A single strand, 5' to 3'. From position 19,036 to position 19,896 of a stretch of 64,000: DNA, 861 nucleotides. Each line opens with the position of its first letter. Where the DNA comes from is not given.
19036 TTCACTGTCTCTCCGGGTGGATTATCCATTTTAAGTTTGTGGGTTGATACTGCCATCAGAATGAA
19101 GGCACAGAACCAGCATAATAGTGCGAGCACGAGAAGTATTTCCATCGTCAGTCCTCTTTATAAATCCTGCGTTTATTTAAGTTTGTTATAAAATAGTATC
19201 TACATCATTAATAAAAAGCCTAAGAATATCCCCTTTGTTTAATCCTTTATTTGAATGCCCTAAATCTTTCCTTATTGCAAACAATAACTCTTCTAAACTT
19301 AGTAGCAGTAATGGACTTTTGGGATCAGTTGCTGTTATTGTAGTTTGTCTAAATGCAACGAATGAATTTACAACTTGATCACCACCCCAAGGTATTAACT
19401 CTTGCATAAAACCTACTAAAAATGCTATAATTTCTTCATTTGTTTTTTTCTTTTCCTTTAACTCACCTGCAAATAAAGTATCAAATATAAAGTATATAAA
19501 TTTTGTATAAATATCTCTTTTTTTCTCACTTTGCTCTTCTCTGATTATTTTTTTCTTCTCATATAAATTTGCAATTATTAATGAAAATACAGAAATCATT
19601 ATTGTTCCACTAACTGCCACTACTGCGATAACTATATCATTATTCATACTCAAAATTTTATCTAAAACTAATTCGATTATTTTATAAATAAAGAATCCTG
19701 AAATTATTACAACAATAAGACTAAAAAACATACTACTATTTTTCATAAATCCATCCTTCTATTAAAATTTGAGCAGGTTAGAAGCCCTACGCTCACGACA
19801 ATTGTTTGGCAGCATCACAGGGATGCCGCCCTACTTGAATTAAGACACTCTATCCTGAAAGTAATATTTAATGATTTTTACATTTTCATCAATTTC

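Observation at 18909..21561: KAP-family NTPase with two small membrane proteins: candidate uncharacterised defence/abortive-infection operon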

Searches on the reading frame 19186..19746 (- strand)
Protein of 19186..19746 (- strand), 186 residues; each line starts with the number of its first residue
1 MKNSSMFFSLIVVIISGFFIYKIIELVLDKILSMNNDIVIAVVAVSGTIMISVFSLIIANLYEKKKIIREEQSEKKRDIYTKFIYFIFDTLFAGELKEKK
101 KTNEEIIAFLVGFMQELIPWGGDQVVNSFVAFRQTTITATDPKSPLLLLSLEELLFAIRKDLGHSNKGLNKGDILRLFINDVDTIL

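Call 3: search_protein_families(library=pfam, proteins=[window:19186-19746:-], max_evalue=1)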
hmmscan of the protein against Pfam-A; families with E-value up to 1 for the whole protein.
window:19186-19746:- (186 aa): 5 families
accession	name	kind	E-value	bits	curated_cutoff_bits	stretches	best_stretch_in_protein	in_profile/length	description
PF12009.13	Telomerase_RBD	-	0.034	14.7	25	1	28-92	32-94/133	Telomerase ribonucleoprotein complex - RNA binding domain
PF01284.28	MARVEL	-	0.052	14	32.8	1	6-67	14-66/135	Membrane-associating domain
PF20712.2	CyanoTRADDas_TM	-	0.065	13.8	24.3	1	4-64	8-63/68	Cyanobacterial TRADD-N associated 2-Transmembrane domain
PF06460.18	CoV_Methyltr_2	-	0.12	11.9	27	1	36-104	104-173/299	Coronavirus 2'-O-methyltransferase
PF14358.11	DUF4405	-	0.66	11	26.7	1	6-23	6-23/66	Domain of unknown function (DUF4405)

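Call 4: search_protein_families(library=padloc, proteins=[window:19186-19746:-], max_evalue=1)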
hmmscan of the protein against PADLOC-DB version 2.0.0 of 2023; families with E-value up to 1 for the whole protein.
window:19186-19746:- (186 aa): 1 family
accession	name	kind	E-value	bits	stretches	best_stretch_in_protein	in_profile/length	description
PDLC02015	SAVED7--SAVED_TM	-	0.017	12.6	1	7-89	17-99/267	-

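Call 7: search_protein_families(library=ncbifam, proteins=[window:19186-19746:-], max_evalue=1)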
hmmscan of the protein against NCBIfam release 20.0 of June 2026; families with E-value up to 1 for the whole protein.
window:19186-19746:- (186 aa): 2 families
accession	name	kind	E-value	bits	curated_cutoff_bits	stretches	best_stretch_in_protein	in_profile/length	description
NF033860.0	Wzy_O6_O28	subfamily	0.34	9.8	75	1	6-88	7-88/385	oligosaccharide repeat unit polymerase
NF046000.1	MAG1210_fam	subfamily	0.34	9.5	275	1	3-79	64-138/550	MAG1210 family protein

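Call 9: find_homologous_proteins(query=window:19186-19746:-, max_evalue=0.01)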
Query window:19186-19746:- (186 aa): 31 proteins with E <= 0.01 among 372 candidates.
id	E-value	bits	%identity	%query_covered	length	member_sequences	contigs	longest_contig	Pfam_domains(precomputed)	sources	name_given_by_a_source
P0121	9.3e-110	382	100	100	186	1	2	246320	-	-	-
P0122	3.8e-36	143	47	74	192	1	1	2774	-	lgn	-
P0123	5.4e-27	113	42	82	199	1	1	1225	-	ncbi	-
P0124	6.3e-17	80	35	81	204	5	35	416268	-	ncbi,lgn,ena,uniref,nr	ncbi:hypothetical protein LW893_04405 [Parvimonas micra]|uniref:hypothetical protein n=1 Tax=Parvimo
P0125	7.4e-17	80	34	81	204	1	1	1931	-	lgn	-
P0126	9.7e-17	80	34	81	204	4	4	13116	-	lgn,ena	-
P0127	1.1e-16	79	34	92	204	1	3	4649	-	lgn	-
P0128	2.2e-16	79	32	83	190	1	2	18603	-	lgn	-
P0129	2.8e-16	78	33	79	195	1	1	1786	-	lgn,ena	-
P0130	3.9e-16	78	32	83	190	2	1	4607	-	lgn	-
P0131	5.5e-16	77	31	83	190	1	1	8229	-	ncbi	-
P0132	6.0e-16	77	33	79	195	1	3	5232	-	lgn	-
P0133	7.7e-16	77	33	79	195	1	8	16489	-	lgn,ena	-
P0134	8.0e-16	77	33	79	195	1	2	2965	-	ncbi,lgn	-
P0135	8.7e-16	77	33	79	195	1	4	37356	-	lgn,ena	-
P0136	9.5e-16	76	33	79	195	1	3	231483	-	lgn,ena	-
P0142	4.2e-15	74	29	83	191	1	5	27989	-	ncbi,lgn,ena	ncbi:MAG: hypothetical protein WAQ25_03210 [Candidatus Saccharimonas sp.]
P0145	1.2e-14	73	27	96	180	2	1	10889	-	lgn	-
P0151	2.9e-12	65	35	67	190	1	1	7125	-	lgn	-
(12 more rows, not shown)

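Call 11: find_encoding_contigs(protein=P0122, flank=10000, max_places=4)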
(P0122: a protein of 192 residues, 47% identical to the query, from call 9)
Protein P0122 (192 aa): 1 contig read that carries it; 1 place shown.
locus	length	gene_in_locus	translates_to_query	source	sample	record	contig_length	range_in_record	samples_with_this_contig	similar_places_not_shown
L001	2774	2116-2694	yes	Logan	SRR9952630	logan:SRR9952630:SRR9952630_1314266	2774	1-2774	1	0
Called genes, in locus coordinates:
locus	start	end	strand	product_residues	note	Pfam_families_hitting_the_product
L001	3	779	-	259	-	?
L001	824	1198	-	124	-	-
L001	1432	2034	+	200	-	-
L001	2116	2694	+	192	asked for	-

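Call 12: find_encoding_contigs(protein=P0124, flank=6000, max_places=6)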
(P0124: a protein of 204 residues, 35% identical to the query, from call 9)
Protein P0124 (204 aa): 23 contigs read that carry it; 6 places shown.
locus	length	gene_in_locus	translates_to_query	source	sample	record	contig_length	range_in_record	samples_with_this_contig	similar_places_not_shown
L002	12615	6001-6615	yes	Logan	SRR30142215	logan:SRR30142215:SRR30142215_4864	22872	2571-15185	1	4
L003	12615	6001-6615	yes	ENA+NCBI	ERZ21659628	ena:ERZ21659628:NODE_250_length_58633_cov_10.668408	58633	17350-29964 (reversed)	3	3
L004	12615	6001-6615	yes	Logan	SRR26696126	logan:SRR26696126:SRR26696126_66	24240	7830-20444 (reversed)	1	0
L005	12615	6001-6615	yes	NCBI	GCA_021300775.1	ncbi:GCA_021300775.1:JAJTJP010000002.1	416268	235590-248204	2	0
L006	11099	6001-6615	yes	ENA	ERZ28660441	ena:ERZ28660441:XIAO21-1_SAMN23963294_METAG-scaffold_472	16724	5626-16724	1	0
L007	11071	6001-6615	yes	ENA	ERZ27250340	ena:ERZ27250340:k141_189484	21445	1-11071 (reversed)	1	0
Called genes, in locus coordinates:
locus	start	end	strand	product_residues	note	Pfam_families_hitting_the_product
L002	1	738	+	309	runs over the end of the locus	PF12146:Hydrolase_4, PF00561:Abhydrolase_1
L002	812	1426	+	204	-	-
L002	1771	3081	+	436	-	PF00860:Xan_ur_permease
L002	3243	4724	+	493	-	PF02976:MutH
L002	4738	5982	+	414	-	PF00145:DNA_methylase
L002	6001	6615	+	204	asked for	-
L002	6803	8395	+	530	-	PF00005:ABC_tran, PF02463:SMC_N (faint), PF13304:AAA_21 (faint), PF12848:ABC_tran_Xtn, PF00005:ABC_tran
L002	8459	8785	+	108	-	-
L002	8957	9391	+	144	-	-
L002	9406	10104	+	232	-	-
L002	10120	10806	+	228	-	-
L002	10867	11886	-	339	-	PF00724:Oxidored_FMN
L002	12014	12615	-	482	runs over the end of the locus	PF02347:GDC-P, PF00266:Aminotran_5, PF21478:GcvP2_C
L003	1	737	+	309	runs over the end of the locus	PF12146:Hydrolase_4, PF00561:Abhydrolase_1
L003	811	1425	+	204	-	-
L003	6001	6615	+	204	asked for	-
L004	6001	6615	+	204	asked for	-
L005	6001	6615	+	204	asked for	-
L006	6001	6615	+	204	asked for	-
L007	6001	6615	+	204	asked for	-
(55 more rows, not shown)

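Call 14: find_encoding_contigs(protein=P0136, flank=6000, max_places=3)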
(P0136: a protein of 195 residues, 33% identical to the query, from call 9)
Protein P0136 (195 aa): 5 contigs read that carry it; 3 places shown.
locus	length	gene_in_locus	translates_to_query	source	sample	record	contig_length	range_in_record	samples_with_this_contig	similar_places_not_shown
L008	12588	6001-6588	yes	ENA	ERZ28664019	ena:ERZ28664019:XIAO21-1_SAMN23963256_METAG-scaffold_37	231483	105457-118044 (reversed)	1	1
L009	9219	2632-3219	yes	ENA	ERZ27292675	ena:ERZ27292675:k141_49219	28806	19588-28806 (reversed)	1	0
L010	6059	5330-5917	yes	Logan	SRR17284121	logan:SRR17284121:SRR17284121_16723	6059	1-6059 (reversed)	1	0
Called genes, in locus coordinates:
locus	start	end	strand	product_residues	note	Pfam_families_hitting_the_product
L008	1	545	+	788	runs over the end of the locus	PF16569:GramPos_pilinBB, PF16570:GramPos_pilinD3, PF17802:SpaA, PF00746:Gram_pos_anchor (weak)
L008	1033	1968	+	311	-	-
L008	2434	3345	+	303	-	-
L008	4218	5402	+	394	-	PF13304:AAA_21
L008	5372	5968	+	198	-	PF13707:RloB (weak)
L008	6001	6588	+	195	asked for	-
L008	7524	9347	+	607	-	PF17802:SpaA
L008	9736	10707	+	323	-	PF04203:Sortase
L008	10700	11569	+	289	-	PF04203:Sortase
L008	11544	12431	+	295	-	PF04203:Sortase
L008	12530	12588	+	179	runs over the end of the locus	-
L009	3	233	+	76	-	?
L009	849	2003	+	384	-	PF13304:AAA_21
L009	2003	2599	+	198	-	PF13707:RloB (weak)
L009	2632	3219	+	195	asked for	-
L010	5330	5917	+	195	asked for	-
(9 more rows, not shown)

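Call 15: find_encoding_contigs(protein=P0142, flank=6000, max_places=3)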
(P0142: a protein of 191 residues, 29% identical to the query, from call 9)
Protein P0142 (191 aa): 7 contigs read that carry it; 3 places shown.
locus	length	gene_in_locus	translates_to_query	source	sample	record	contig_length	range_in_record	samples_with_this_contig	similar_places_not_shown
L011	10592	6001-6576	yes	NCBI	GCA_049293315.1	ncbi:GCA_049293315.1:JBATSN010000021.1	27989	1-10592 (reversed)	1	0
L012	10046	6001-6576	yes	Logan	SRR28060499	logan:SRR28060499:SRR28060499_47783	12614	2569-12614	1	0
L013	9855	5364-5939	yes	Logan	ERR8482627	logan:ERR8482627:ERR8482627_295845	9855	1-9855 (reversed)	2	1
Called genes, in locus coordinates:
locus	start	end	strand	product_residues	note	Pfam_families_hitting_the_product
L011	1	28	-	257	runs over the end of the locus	PF00239:Resolvase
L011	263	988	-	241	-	-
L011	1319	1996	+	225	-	PF27257:HI_0787_N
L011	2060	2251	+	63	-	-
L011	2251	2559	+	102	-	-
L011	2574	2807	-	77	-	-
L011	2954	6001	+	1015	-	PF02384:N6_Mtase, PF20473:MmeI_Mtase, PF07669:Eco57I, PF12950:TaqI_C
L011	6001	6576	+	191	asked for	-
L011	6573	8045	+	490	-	PF11074:DUF2779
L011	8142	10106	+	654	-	PF13175:AAA_15, PF13304:AAA_21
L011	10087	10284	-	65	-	-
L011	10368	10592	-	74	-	?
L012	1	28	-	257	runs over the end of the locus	PF00239:Resolvase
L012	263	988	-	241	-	-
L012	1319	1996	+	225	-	PF27257:HI_0787_N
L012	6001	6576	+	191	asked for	-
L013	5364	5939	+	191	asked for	-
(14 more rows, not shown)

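Call 17: find_encoding_contigs(protein=P0128, flank=6000, max_places=2)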
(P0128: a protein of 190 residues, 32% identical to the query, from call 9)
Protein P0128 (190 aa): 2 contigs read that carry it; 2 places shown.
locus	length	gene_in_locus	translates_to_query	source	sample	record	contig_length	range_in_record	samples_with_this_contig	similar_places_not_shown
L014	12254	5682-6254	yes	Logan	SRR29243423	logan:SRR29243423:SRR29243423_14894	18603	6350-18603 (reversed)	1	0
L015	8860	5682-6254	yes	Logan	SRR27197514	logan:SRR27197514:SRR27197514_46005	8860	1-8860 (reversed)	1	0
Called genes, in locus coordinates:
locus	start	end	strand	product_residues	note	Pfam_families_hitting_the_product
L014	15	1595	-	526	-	PF00239:Resolvase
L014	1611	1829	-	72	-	-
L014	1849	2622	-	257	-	PF00239:Resolvase (weak)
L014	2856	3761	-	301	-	-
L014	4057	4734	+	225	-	PF27257:HI_0787_N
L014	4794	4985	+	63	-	-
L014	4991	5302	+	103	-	-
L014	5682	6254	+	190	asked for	-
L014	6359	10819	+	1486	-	PF01443:Viral_helicase1 (faint), PF13086:AAA_11 (weak), PF13245:AAA_19 (faint), PF13604:AAA_30 (faint), PF13087:AAA_12, PF18741:MTES_1575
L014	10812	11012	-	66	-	-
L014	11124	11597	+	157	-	-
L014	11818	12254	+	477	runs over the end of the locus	PF00224:PK, PF02887:PK_C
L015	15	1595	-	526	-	PF00239:Resolvase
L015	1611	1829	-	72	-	-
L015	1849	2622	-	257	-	PF00239:Resolvase (weak)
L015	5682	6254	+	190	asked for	-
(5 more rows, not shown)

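Call 18: find_encoding_contigs(protein=P0145, flank=6000, max_places=2)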
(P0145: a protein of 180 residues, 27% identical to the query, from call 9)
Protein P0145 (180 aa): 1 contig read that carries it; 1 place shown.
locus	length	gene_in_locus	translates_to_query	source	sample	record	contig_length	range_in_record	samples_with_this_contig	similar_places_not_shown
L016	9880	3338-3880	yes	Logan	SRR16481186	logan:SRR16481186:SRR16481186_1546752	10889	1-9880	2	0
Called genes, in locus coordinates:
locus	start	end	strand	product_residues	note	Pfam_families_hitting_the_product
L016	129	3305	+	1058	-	PF20464:MmeI_N (faint), PF02384:N6_Mtase, PF20473:MmeI_Mtase, PF07669:Eco57I, PF12950:TaqI_C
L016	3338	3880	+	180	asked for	-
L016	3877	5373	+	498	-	PF13482:RNase_H_2 (faint), PF11074:DUF2779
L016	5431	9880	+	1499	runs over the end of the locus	PF01443:Viral_helicase1 (faint), PF13086:AAA_11 (weak), PF13245:AAA_19 (faint), PF13604:AAA_30 (faint), PF13087:AAA_12, PF18741:MTES_1575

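Call 19: find_encoding_contigs(protein=P0151, flank=6000, max_places=2)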
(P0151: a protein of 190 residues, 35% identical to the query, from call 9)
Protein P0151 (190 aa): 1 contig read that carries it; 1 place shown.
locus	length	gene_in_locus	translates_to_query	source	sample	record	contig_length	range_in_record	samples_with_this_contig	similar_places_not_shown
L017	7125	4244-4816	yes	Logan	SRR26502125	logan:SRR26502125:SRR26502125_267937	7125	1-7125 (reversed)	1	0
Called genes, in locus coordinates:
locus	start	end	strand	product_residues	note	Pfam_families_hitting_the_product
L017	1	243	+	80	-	?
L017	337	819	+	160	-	PF06983:3-dmu-9_3-mt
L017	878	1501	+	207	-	PF01936:NYN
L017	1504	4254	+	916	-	PF20464:MmeI_N, PF20465:MmeI_hel, PF02384:N6_Mtase (faint), PF20473:MmeI_Mtase, PF07669:Eco57I (weak), PF20466:MmeI_TRD, PF20467:MmeI_C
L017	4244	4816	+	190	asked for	-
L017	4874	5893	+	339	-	PF00142:Fer4_NifH (faint), PF01656:CbiA, PF02374:ArsA_ATPase, PF10609:ParA (weak), PF13614:AAA_31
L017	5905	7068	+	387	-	PF00278:Orn_DAP_Arg_deC, PF02784:Orn_Arg_deC_N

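Call 38: search_protein_families(library=phrogs, proteins=[window:19186-19746:-], max_evalue=1)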
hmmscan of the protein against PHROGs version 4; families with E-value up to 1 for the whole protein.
window:19186-19746:- (186 aa): 6 families
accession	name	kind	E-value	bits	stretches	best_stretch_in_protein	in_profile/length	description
phrog_20297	-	unknown function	0.052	14.6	1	6-69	27-84/180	-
phrog_2604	-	unknown function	0.11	13.7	1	12-72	30-88/130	unknown function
phrog_3395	-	moron, auxiliary metabolic gene and host takeover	0.12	13.2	1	5-82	7-82/126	membrane protein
phrog_3403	-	unknown function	0.24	11.9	1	11-113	5-106/243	-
phrog_5071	-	unknown function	0.25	11.6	0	58-133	64-127/278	-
phrog_24226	-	unknown function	0.72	10.4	1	8-82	5-78/222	-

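Call 39: find_related_loci(query=A3, collection=metagenome_contigs, flank=8000)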
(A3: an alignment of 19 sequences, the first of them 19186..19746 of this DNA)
Query A3 (186 aa) in metagenome_contigs; peptide patterns used: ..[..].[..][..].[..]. (x = any residue, [..] = any of these).
193 stretches matched a pattern; 64 encode a relative of the query (tblastn E <= 1e-3); 64 distinct loci.
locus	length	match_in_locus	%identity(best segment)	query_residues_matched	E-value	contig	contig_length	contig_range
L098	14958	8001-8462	38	34-186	3e-37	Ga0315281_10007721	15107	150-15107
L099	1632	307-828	35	8-186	2e-36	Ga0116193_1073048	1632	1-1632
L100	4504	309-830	38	10-186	1e-35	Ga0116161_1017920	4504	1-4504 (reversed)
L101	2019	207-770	40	2-186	1e-34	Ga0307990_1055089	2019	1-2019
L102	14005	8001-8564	38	2-186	9e-34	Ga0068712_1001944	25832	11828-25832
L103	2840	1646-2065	42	50-186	3e-32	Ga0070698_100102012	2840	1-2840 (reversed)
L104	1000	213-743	33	8-183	3e-33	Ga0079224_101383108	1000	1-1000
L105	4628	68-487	42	50-186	8e-32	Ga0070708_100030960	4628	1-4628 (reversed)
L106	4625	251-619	45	63-184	4e-31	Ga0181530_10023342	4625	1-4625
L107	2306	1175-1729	36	1-186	1e-30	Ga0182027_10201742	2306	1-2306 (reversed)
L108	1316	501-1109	31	11-186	9e-28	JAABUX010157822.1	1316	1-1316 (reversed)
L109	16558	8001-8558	32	1-186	3e-26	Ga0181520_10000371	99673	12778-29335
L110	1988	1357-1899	33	6-186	4e-26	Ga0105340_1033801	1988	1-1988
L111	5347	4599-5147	34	2-186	6e-26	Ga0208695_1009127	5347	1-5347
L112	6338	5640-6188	32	2-183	1e-24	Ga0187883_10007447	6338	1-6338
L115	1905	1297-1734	34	46-186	1e-24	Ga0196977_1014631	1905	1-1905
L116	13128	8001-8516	32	18-183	2e-23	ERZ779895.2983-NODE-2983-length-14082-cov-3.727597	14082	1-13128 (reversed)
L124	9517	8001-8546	27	5-186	1e-21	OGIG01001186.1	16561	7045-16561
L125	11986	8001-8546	27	5-186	3e-21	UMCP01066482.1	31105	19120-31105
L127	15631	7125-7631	28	18-186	4e-21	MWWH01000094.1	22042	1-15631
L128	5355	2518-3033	34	6-182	7e-21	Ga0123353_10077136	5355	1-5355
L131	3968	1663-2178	30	9-186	2e-20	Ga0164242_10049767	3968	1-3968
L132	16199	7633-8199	30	2-186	2e-20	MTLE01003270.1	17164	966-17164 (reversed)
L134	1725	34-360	39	79-183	3e-20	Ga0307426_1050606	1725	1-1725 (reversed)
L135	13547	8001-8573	27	5-186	3e-19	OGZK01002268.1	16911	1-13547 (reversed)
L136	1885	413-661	44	107-186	2e-19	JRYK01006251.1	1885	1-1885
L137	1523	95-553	35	37-186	2e-19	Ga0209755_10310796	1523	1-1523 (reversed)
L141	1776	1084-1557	34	28-186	2e-18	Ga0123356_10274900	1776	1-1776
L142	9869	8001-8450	31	37-186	1e-17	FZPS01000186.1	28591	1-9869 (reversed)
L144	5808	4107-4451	37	72-182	3e-17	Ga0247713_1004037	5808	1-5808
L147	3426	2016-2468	32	35-185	4e-17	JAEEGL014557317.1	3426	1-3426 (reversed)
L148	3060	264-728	31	21-183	6e-17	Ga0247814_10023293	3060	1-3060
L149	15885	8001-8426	30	37-183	1e-16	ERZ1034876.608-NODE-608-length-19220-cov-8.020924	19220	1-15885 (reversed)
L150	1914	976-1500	32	20-185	1e-16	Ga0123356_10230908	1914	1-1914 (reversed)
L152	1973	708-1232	28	21-186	5e-16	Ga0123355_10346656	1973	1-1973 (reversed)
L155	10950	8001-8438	30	38-185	2e-14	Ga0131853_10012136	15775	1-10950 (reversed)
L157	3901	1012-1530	30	13-182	7e-14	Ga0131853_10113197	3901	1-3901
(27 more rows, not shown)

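Call 40: find_related_loci(query=A3, collection=viral_contigs, flank=8000)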
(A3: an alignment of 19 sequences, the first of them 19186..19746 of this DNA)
Query A3 (186 aa) in viral_contigs; peptide patterns used: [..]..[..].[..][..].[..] (x = any residue, [..] = any of these).
22 stretches matched a pattern; 1 encode a relative of the query (tblastn E <= 1e-3); 1 distinct loci.
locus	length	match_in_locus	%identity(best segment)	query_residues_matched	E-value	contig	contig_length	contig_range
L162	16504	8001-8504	32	15-186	2e-28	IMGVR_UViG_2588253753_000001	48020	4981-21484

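Call 45: predict_structure(alignment_id=A3)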
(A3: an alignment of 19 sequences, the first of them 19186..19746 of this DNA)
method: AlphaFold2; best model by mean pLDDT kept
length: 186 residues; sequences in the alignment: 19
mean_pLDDT: 83.6   pTM: 0.61
mean pLDDT of the five models: 83.6, 83.1, 81.9, 79.4, 78.1
residues with pLDDT >= 90: 41; 70-90: 126; 50-70: 19; < 50: 0
segments of 3 or more residues with pLDDT < 50: none
pLDDT, mean of each block of 10 residues (from residue 1): 75 89 84 80 84 89 84 89 87 66 86 90 93 85 81 92 85 75 66
secondary structure, 60 per line:
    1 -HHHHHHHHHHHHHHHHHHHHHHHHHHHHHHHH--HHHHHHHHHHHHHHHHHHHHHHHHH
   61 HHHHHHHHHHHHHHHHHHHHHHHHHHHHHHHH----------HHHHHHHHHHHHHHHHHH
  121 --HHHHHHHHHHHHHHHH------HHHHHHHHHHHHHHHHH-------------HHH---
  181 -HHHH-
elements in order: H2-33 H36-92 H103-120 H123-138 H145-161 H182-185

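Call 47: search_protein_families(library=pfam, alignment_id=A4, max_evalue=0.00001)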
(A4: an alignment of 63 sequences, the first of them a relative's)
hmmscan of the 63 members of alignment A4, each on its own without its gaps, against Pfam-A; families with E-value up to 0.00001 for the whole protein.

A. member 1, L001:1432-2031:+ (200 aa): 0 families

B. families by the number of members that match (of 63 scanned): 69 families (the first 25 are shown)
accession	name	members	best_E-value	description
PF20473.4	MmeI_Mtase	3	1.7e-87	MmeI, DNA-methyltransferase domain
PF07669.17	Eco57I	3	3.3e-46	Eco57I restriction-modification methylase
PF13304.12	AAA_21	3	6.7e-30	AAA domain, putative AbiEii toxin, Type IV TA system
PF13604.12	AAA_30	3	2e-17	AAA domain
PF12950.13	TaqI_C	3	5.7e-17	TaqI-like C-terminal specificity domain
PF13086.12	AAA_11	3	5.2e-11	AAA domain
PF13245.12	AAA_19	3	1.5e-09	AAA domain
PF04851.21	ResIII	2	2.6e-39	Type III restriction enzyme, res subunit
PF08463.15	EcoEI_R_C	2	6.1e-32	EcoEI R protein C-terminal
PF18766.7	SWI2_SNF2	2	1.2e-20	SWI2/SNF2 ATPase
PF02384.22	N6_Mtase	2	1.6e-20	N-6 DNA Methylase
PF01443.25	Viral_helicase1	2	5.9e-18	Viral superfamily 1 RNA helicase core domain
PF18741.7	MTES_1575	2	3.6e-15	REase_MTES_1575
PF00270.35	DEAD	2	1.3e-11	DEAD/DEAH box helicase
PF13538.12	UvrD_C_2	2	2.1e-11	UvrD-like helicase C-terminal domain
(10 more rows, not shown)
